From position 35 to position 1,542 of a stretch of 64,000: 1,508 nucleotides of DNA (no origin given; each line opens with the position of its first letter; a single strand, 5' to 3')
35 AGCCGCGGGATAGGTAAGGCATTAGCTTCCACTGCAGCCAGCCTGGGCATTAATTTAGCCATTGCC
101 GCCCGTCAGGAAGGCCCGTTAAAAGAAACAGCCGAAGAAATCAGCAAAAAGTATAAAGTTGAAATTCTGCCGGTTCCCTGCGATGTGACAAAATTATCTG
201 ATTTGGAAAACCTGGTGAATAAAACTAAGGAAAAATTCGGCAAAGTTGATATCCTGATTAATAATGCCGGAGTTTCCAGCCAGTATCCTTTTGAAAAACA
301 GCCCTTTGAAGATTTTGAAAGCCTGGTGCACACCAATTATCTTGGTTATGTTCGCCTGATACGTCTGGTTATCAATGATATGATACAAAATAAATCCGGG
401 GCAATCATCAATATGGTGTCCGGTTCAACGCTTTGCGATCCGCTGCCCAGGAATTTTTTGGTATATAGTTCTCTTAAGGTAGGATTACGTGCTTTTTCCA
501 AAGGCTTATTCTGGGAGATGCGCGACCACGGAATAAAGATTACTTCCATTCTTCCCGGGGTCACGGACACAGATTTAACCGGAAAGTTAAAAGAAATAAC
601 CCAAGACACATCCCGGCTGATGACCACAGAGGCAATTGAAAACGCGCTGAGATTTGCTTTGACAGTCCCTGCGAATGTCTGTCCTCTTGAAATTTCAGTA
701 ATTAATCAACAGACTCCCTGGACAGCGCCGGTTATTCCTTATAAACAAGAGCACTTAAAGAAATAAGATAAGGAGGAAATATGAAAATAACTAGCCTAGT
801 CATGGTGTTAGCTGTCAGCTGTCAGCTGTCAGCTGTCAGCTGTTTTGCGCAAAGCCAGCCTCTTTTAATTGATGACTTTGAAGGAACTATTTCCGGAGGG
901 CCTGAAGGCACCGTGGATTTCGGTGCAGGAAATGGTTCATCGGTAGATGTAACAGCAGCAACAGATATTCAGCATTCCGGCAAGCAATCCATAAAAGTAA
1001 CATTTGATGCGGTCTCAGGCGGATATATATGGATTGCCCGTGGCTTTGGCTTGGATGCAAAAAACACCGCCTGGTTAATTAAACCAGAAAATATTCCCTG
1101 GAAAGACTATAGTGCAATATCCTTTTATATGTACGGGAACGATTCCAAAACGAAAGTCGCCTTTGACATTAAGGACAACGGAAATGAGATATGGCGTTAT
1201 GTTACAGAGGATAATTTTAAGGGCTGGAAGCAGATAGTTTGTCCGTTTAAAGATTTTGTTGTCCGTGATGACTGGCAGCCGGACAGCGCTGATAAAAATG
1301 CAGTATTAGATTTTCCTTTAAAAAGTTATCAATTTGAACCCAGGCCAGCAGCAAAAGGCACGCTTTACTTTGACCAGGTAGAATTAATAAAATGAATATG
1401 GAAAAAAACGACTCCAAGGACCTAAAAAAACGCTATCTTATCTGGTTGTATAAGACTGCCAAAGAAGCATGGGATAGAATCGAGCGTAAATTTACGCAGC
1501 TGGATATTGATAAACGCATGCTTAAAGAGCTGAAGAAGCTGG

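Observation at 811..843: Perfect (GCTGTCA)4.7 heptamer array encodes the signal peptide of a secreted protein: candidate slipped-strand ON/OFF switch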

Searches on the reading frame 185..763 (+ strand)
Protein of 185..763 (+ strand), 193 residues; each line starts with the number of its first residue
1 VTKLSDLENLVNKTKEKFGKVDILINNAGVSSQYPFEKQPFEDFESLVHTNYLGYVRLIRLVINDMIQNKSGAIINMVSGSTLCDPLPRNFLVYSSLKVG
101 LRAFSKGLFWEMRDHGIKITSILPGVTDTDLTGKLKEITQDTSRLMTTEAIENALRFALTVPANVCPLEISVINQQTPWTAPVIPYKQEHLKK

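Call 4: search_protein_families(library=pfam, proteins=[window:185-763:+], max_evalue=0.01)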
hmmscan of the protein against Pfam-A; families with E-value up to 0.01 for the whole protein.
window:185-763:+ (193 aa): 3 families
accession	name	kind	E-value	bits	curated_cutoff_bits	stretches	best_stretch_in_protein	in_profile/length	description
PF00106.31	adh_short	-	3e-32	112.1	26.6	1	2-137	59-192/195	short chain dehydrogenase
PF13561.12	adh_short_C2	-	6.3e-22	78.7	27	1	3-140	54-189/236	Enoyl-(Acyl carrier protein) reductase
PF23441.1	SDR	-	0.00025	21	27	1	4-132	70-199/258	SDR-like rossmann domain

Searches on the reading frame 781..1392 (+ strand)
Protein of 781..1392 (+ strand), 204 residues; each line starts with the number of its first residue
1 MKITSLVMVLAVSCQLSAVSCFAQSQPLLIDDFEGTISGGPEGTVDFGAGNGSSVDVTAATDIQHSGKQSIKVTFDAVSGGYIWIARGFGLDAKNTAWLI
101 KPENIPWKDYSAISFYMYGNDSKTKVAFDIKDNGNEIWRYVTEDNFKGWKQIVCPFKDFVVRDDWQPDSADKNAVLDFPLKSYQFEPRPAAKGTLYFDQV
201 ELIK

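Call 4: search_protein_families(library=pfam, proteins=[window:781-1392:+], max_evalue=0.01)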
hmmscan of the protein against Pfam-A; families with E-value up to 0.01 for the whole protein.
window:781-1392:+ (204 aa): 2 families
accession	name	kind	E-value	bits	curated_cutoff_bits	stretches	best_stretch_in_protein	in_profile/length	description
PF03425.19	CBM_11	-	8.2e-24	85.1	27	1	29-203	14-180/182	Carbohydrate binding domain (family 11)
PF09092.17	Lyase_N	-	0.0055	17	26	1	59-201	26-148/166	Lyase, N terminal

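Call 11: find_homologous_proteins(query=window:781-1392:+)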
Query window:781-1392:+ (204 aa): 738 proteins with E <= 0.001 among 855 candidates; the best 120 are listed.
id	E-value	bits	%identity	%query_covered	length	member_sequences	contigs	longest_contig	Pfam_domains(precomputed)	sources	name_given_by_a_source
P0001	1.5e-135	468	100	100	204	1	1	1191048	PF03425.20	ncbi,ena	-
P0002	1.8e-112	392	83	100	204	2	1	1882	PF03425.20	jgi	jgi:hypothetical protein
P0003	1.1e-104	367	78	98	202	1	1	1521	PF03425.20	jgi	jgi:hypothetical protein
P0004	3.5e-104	365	77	99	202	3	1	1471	PF03425.20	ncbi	-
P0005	8.9e-104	364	80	95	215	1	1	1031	PF03425.20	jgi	jgi:hypothetical protein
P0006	1.2e-102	360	77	99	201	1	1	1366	PF03425.20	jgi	-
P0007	7.3e-99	348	79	90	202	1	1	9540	PF03425.20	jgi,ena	-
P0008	4.7e-98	345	80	89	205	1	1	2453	PF03425.20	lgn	-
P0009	9.3e-98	344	72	99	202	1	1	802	PF03425.20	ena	-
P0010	1.7e-97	343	72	99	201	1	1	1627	PF03425.20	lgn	-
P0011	2.2e-97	343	71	100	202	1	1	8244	PF03425.20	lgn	-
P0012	2.7e-97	343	73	97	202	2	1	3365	PF03425.20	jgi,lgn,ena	-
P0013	3.2e-97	342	72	100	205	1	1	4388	PF03425.20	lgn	-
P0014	1.4e-96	340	71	98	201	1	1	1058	PF03425.20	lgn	-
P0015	2.8e-96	339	72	98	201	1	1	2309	PF03425.20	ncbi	-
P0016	3.3e-96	339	71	100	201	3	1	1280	PF03425.20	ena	-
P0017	3.5e-96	339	72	100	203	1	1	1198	PF03425.20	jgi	-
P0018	4.0e-96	339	70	100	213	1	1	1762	PF03425.20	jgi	jgi:hypothetical protein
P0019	1.2e-95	337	71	100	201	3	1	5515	PF03425.20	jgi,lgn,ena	-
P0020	1.7e-95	337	72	98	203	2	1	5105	PF03425.20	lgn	-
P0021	3.5e-95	336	74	90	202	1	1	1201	PF03425.20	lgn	-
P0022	5.7e-95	335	69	100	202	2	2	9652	PF03425.20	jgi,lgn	-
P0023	6.3e-95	335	69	100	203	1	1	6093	PF03425.20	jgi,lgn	jgi:hypothetical protein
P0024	6.5e-95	335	72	97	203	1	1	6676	PF03425.20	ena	-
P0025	7.1e-95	335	70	100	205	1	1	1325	PF03425.20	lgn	-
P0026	1.0e-94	334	72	97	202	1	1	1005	PF03425.20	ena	-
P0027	1.1e-94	334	69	100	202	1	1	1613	PF03425.20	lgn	-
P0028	1.2e-94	334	72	98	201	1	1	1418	PF03425.20,PF09092.18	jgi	jgi:hypothetical protein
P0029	2.0e-94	333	70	99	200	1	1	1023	PF03425.20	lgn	-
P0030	2.1e-94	333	69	100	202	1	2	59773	PF03425.20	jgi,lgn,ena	-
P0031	2.2e-94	333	71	98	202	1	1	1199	PF03425.20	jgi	-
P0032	2.5e-94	333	70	100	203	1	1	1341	PF03425.20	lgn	-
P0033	2.6e-94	333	72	99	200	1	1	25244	PF03425.20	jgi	-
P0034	3.2e-94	333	69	100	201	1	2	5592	PF03425.20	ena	-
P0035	3.4e-94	332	71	98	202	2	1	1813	PF03425.20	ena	-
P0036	3.5e-94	332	74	90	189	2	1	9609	PF03425.20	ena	-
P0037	3.5e-94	332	74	91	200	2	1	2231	PF03425.20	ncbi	-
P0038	3.5e-94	332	70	98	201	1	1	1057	PF03425.20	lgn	-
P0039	5.2e-94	332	69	99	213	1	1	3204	PF03425.20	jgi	jgi:hypothetical protein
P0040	6.0e-94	332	70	97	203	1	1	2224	PF03425.20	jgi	-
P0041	6.2e-94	332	70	100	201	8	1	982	PF03425.20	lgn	-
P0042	1.4e-93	330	68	100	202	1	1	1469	PF03425.20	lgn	-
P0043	1.5e-93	330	72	97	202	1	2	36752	PF03425.20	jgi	jgi:beta-glucosidase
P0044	1.6e-93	330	69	99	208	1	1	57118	PF03425.20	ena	-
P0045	1.8e-93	330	69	100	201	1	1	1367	PF03425.20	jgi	jgi:hypothetical protein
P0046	2.2e-93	330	68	100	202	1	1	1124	PF03425.20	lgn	-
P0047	2.4e-93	330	70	98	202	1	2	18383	PF03425.20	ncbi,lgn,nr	ncbi:MAG: hypothetical protein NTU54_02730 [Candidatus Omnitrophica bacterium]|nr:hypothetical prote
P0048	2.4e-93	330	69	99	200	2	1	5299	PF03425.20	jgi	jgi:hypothetical protein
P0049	3.0e-93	329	68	99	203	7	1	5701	PF03425.20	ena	-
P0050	5.9e-93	328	69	100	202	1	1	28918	PF03425.20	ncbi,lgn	-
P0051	6.3e-93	328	68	100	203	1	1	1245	PF03425.20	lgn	-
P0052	6.8e-93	328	67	99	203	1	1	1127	PF03425.20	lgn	-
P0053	7.0e-93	328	70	100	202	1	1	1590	PF03425.20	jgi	jgi:hypothetical protein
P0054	7.8e-93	328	69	100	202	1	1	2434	PF03425.20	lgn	-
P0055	8.4e-93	328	71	97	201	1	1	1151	PF03425.20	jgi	jgi:hypothetical protein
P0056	9.7e-93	328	69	99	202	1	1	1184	PF03425.20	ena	-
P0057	1.0e-92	328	69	100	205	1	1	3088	PF03425.20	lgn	-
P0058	1.1e-92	327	70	97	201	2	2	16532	PF03425.20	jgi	jgi:hypothetical protein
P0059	1.3e-92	327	68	100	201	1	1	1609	PF03425.20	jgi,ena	-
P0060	1.5e-92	327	69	99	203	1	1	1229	PF03425.20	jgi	jgi:hypothetical protein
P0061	1.5e-92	327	75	90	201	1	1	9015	PF03425.20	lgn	-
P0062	1.6e-92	327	68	97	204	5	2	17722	PF03425.20,PF09092.18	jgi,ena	-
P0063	1.7e-92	327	71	89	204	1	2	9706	PF03425.20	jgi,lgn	jgi:hypothetical protein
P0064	1.7e-92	327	70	98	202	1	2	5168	PF03425.20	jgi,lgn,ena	-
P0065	2.3e-92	326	68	100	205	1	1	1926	PF03425.20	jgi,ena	-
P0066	2.6e-92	326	71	93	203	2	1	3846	PF03425.20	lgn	-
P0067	3.0e-92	326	72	91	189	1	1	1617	PF03425.20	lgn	-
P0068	3.4e-92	326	69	100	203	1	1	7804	PF03425.20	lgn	-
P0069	4.5e-92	325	74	88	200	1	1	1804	PF03425.20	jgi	jgi:hypothetical protein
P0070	5.0e-92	325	74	90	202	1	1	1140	PF03425.20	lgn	-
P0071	5.0e-92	325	74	90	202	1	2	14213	PF03425.20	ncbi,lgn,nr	ncbi:MAG: carbohydrate binding domain-containing protein [Candidatus Omnitrophica bacterium]|nr:carb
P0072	5.8e-92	325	71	90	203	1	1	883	PF03425.20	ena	-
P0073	6.1e-92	325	67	100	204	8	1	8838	PF03425.20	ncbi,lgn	ncbi:MAG: carbohydrate binding domain-containing protein [Candidatus Omnitrophota bacterium]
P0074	6.3e-92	325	69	100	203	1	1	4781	PF03425.20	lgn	-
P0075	6.4e-92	325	72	90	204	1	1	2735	PF03425.20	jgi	-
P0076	6.5e-92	325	69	100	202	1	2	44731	PF03425.20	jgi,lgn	jgi:hypothetical protein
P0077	7.2e-92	325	70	96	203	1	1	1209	PF03425.20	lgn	-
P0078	7.5e-92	325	66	98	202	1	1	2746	PF03425.20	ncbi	-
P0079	7.6e-92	325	73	90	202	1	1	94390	PF03425.20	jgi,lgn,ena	-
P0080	8.2e-92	325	66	100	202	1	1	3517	PF03425.20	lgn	-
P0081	8.5e-92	325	71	93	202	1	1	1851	PF03425.20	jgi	jgi:hypothetical protein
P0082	1.1e-91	324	68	99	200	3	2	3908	PF03425.20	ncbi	-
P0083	1.3e-91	324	68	99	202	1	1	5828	PF03425.20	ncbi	ncbi:MAG: carbohydrate binding domain-containing protein [Candidatus Omnitrophota bacterium]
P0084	1.4e-91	324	68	100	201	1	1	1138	PF03425.20,PF09092.18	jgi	jgi:hypothetical protein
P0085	1.6e-91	324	71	92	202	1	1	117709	PF03425.20,PF09092.18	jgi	-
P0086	2.0e-91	323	73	88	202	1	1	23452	PF03425.20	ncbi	ncbi:MAG: carbohydrate binding domain-containing protein [Candidatus Omnitrophota bacterium]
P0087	2.3e-91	323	68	100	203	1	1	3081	PF03425.20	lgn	-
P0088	2.8e-91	323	67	99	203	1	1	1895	PF03425.20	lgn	-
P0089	3.0e-91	323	67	100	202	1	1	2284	PF03425.20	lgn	-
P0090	3.5e-91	323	70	96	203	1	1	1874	PF03425.20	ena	-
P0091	3.9e-91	322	69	98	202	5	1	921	PF03425.20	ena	-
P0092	4.0e-91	322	66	100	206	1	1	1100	PF03425.20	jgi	jgi:hypothetical protein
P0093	4.1e-91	322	67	99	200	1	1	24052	PF03425.20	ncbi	-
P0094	4.8e-91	322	70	100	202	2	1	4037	PF03425.20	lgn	-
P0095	4.9e-91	322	71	92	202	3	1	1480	PF03425.20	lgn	-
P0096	5.3e-91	322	71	90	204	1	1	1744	PF03425.20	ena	-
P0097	5.4e-91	322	68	99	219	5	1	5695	PF03425.20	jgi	jgi:hypothetical protein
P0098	6.0e-91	322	74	88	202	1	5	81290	PF03425.20,PF09092.18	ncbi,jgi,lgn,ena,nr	ncbi:MAG: hypothetical protein AMJ95_02185 [Omnitrophica WOR_2 bacterium SM23_72]|nr:MAG: hypothetic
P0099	7.0e-91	322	67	99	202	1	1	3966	PF03425.20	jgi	jgi:hypothetical protein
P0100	9.0e-91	321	68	99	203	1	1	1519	PF03425.20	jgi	jgi:hypothetical protein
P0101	9.6e-91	321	67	99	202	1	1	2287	PF03425.20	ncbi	-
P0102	9.8e-91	321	66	100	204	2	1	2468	PF03425.20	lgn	-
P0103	9.9e-91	321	67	98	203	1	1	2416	PF03425.20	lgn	-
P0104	1.0e-90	321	66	99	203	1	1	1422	PF03425.20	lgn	-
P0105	1.0e-90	321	71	90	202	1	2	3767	PF03425.20,PF09092.18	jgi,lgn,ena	-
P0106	1.1e-90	321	67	100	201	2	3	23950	PF03425.20,PF09092.18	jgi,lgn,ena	-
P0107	1.1e-90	321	66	100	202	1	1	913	PF03425.20,PF09092.18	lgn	-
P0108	1.1e-90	321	65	98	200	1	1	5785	PF03425.20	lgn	-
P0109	1.2e-90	321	65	98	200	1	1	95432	PF03425.20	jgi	jgi:hypothetical protein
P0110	1.2e-90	321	72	90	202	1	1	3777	PF03425.20,PF09092.18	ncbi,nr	ncbi:MAG: hypothetical protein HZA27_05290 [Candidatus Omnitrophica bacterium]|nr:hypothetical prote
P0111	1.4e-90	321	68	100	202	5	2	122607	PF03425.20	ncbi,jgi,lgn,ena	-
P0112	2.2e-90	320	66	97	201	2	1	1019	PF03425.20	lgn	-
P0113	2.5e-90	320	66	100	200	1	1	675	PF03425.20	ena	-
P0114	2.5e-90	320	66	100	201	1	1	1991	PF03425.20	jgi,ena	-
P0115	2.5e-90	320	68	98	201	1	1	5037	PF03425.20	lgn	-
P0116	2.7e-90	320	70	90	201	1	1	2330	PF03425.20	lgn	-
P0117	3.1e-90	320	67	100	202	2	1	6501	PF03425.20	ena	-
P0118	3.7e-90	319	66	100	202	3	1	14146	PF03425.20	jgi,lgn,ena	-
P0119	3.8e-90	319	68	99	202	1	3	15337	PF03425.20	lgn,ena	-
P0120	3.9e-90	319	68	99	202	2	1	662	PF03425.20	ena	-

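Call 13: find_encoding_contigs(protein=P0013, flank=5000, max_places=4)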
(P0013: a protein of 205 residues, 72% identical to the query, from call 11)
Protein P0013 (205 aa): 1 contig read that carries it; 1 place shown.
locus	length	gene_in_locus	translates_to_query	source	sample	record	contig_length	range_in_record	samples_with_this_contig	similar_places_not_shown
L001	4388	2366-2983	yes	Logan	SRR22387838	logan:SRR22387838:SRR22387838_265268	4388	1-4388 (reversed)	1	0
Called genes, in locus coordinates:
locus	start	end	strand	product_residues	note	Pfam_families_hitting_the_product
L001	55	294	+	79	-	PF00550:PP-binding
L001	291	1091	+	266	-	PF04199:Cyclase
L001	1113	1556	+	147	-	PF10604:Polyketide_cyc2 (weak), PF03364:Polyketide_cyc (weak)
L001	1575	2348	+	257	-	PF00106:adh_short, PF08659:KR, PF23441:SDR (weak), PF13561:adh_short_C2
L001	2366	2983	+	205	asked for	PF03425:CBM_11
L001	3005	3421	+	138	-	-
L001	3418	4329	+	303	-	PF04909:Amidohydro_2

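Call 14: find_encoding_contigs(protein=P0002, flank=5000, max_places=4)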
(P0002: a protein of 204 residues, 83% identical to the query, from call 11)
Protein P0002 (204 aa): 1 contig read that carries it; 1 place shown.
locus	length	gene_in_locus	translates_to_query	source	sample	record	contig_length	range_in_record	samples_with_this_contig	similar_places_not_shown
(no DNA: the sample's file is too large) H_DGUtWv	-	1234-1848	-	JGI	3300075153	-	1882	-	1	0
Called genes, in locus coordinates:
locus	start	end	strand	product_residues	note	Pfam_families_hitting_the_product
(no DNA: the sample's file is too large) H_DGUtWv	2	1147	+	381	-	?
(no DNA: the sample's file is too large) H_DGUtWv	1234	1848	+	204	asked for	PF03425:CBM_11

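Call 17: find_related_loci(query=window:781-1392:+, collection=genome_contigs, flank=10000)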
Query window:781-1392:+ (204 aa) in genome_contigs; peptide patterns used: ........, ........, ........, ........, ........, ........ (x = any residue, [..] = any of these).
151 stretches matched a pattern; 27 encode a relative of the query (tblastn E <= 1e-3); 27 distinct loci.
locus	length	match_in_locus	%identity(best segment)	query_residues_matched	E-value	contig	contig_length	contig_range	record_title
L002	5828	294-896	68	3-204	2e-94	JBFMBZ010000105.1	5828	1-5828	MAG: Candidatus Omnitrophota bacterium isolate MAG177 MAG177_105, whole genome shotgun sequence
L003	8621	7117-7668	73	21-204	5e-94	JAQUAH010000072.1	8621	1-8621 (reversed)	MAG: Candidatus Omnitrophota bacterium isolate STC_8 NODE_20539_length_8621_cov_2.922416_Sandtown_C, whole genome shotgu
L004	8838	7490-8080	69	7-204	6e-94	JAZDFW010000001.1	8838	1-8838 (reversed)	MAG: Candidatus Omnitrophota bacterium isolate MEGAHIT-group-0.225 k141_14902729, whole genome shotgun sequence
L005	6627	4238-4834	65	1-202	3e-93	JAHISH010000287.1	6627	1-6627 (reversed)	MAG: Candidatus Omnitrophota bacterium isolate MM_PC_MetaG.mb.163 MM_PC_MetaG.mb.163_k141_1955827, whole genome shotgun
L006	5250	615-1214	67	1-203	4e-92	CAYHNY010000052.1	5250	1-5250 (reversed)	MAG TPA_asm: uncultured Planctomycetales bacterium isolate ERP119705_co14_517 genome assembly, contig: NODE_29928_length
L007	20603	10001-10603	66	1-204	1e-91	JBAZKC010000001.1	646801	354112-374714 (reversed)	MAG: Candidatus Omnitrophota bacterium isolate SO_2017_LW4_134 scaffold_32_c1_LW137-91_2017, whole genome shotgun sequen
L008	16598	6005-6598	64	7-204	3e-91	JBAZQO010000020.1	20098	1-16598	MAG: Candidatus Omnitrophota bacterium isolate SO_2017_SWC_55 scaffold_2266_c1_LP-4_2017, whole genome shotgun sequence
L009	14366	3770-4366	67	7-204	3e-91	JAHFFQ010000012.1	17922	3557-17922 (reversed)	MAG: Candidatus Omnitrophota bacterium isolate nzgw296 NODE_2916_length_17923_cov_3.955567, whole genome shotgun sequenc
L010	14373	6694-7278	67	12-203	9e-91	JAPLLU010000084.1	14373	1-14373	MAG: Candidatus Omnitrophota bacterium isolate LacPavin_0920_SED5_MAG_40_17 LacPavin_0920_SED5_scaffold_1490202, whole g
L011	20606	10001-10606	67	1-204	6e-91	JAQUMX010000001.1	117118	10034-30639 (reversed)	MAG: Candidatus Omnitrophota bacterium isolate STD1_164 NODE_322_length_117118_cov_5.449915_Sandtown_D1, whole genome sh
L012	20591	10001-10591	65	2-202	4e-90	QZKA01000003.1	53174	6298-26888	MAG: Candidatus Omnitrophota bacterium isolate SURF_25 Ga0104751_1000816, whole genome shotgun sequence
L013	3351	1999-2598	67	1-204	4e-91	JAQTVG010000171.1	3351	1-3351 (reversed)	MAG: Candidatus Omnitrophota bacterium isolate STB_82 NODE_110096_length_3351_cov_1.414392_Sandtown_B, whole genome shot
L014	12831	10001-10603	62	2-202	6e-90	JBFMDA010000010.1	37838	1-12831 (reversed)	MAG: Candidatus Omnitrophota bacterium isolate MAG207 MAG207_10, whole genome shotgun sequence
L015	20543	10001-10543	69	23-203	1e-88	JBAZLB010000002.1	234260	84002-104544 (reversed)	MAG: Candidatus Omnitrophota bacterium isolate SO_2017_LW4_158 scaffold_153_c1_LW137-91_2017, whole genome shotgun seque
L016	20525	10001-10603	62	2-202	8e-88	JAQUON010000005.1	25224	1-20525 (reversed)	MAG: Candidatus Omnitrophota bacterium isolate STD1_201 NODE_4149_length_25224_cov_3.532733_Sandtown_D1, whole genome sh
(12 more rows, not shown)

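Call 26: find_related_loci(query=window:781-1392:+, collection=metagenome_contigs, flank=10000)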
Query window:781-1392:+ (204 aa) in metagenome_contigs; peptide patterns used: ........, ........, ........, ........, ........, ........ (x = any residue, [..] = any of these).
270 stretches matched a pattern; 53 encode a relative of the query (tblastn E <= 1e-3); 53 distinct loci.
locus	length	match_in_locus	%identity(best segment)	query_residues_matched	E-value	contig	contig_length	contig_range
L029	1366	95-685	77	2-202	2e-113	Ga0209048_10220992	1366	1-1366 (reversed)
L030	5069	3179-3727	79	22-204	5e-101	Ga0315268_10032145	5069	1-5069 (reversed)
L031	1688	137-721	73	8-204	4e-105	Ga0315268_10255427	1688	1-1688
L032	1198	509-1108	72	2-204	7e-107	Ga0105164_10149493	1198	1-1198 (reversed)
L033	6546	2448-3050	69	1-202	5e-98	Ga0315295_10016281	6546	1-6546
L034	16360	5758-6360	69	1-204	2e-97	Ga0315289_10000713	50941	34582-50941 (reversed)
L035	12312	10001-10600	69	2-204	2e-97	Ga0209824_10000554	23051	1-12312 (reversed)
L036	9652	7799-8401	69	1-204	2e-97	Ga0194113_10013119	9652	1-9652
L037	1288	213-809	69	1-202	4e-103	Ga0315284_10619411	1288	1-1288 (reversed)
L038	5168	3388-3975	71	6-202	7e-96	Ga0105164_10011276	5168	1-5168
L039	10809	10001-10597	68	1-203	2e-95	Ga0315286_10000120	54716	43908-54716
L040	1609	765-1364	68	1-203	4e-101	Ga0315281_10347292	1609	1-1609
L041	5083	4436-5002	70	16-204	1e-94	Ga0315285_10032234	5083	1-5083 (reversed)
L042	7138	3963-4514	73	21-204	7e-94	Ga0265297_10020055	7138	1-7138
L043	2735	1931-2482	72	21-204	2e-96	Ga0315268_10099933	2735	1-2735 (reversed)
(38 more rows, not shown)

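Call 35: list_cluster_members(proteins=[P0001, P0002, P0013])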
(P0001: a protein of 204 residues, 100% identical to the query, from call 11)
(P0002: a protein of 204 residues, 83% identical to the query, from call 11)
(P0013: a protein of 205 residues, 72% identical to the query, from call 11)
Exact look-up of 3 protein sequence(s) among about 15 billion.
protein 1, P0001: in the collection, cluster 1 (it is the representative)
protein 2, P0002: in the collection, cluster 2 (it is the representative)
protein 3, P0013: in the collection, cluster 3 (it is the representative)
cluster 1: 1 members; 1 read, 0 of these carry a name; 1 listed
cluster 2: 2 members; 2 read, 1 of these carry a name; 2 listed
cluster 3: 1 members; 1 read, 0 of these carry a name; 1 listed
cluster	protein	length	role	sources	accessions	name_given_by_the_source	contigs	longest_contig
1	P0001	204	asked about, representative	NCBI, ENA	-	-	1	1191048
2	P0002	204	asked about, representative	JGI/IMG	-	hypothetical protein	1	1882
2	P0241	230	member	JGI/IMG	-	-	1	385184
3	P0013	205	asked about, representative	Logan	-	-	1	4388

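Call 36: find_encoding_contigs(protein=P0241, flank=10000, max_places=3)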
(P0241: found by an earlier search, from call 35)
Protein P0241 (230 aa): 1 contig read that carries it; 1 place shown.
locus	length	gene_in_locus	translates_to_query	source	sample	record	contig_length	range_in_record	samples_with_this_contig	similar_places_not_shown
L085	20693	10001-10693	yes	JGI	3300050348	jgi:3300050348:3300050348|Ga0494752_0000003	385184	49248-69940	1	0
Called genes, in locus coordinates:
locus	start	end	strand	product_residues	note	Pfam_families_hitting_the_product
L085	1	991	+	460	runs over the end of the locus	PF10396:TrmE_N, PF00350:Dynamin_N (faint), PF12631:MnmE_helical, PF00009:GTP_EFTU (faint), PF01926:MMR_HSR1, PF02421:FeoB_N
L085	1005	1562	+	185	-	PF01227:GTP_cyclohydroI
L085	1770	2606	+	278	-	-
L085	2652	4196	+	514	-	PF13231:PMT_2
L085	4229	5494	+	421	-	PF04932:Wzy_C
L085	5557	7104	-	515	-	PF13541:ChlI, PF00493:MCM (faint), PF01078:Mg_chelatase, PF07728:AAA_5, PF13335:Mg_chelatase_C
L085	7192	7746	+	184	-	-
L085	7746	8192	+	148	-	PF02681:DUF212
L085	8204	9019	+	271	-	PF01476:LysM, PF03734:YkuD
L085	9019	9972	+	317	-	PF01039:Carboxyl_trans, PF03255:ACCA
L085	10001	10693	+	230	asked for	PF03425:CBM_11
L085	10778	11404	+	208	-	PF00596:Aldolase_II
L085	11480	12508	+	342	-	PF21016:RlmN_N, PF04055:Radical_SAM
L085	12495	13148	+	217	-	PF00657:Lipase_GDSL, PF13472:Lipase_GDSL_2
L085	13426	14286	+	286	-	PF01261:AP_endonuc_2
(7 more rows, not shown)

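Call 50: find_encoding_contigs(protein=P0001, flank=10000, max_places=3)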
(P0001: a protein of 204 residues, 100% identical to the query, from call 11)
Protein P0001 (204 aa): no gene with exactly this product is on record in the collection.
